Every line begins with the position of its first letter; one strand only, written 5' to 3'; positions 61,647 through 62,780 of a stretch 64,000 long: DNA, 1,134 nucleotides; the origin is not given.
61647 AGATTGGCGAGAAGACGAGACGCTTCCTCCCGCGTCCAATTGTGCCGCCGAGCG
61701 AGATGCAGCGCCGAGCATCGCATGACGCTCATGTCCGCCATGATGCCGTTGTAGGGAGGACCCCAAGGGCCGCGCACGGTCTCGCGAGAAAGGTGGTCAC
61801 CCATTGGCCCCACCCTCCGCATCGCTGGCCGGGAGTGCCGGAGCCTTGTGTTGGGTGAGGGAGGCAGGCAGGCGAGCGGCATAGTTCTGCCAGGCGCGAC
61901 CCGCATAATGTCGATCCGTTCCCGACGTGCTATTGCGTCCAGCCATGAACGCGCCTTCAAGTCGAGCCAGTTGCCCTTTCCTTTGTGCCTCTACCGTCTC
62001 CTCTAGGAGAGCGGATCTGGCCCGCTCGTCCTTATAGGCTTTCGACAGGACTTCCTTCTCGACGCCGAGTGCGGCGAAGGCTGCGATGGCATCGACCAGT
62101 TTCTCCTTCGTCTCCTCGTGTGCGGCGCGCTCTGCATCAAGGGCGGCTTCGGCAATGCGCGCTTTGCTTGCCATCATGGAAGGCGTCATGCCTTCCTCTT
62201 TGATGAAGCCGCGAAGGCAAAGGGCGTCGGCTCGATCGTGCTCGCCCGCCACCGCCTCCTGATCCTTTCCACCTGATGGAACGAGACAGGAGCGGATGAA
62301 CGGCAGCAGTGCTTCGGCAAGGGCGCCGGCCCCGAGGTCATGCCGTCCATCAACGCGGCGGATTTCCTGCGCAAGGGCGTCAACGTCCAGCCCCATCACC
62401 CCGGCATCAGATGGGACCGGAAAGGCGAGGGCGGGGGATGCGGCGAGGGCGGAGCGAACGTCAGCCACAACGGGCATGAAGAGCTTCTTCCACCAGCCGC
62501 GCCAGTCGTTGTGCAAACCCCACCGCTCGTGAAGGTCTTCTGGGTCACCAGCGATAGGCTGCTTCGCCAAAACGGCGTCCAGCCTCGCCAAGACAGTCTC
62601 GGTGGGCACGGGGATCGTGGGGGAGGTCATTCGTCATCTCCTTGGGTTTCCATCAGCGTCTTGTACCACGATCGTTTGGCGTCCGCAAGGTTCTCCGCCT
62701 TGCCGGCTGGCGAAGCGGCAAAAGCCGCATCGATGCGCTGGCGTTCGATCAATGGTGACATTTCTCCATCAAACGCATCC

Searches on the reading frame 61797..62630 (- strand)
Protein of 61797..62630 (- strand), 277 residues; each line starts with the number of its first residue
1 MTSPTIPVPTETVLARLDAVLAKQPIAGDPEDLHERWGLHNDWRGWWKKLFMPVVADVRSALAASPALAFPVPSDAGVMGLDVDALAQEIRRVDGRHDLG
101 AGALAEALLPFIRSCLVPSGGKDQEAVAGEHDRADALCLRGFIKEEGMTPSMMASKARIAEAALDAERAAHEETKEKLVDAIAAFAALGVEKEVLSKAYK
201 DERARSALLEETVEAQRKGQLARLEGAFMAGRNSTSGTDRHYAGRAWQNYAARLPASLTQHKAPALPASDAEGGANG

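Call 44: find_related_loci(query=window:61797-62630:-, collection=viral_contigs, flank=10000)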
Query window:61797-62630:- (277 aa) in viral_contigs; peptide patterns used: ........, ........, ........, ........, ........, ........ (x = any residue, [..] = any of these).
10 stretches matched a pattern, but none encodes a relative of the query by tblastn (E <= 1e-3).
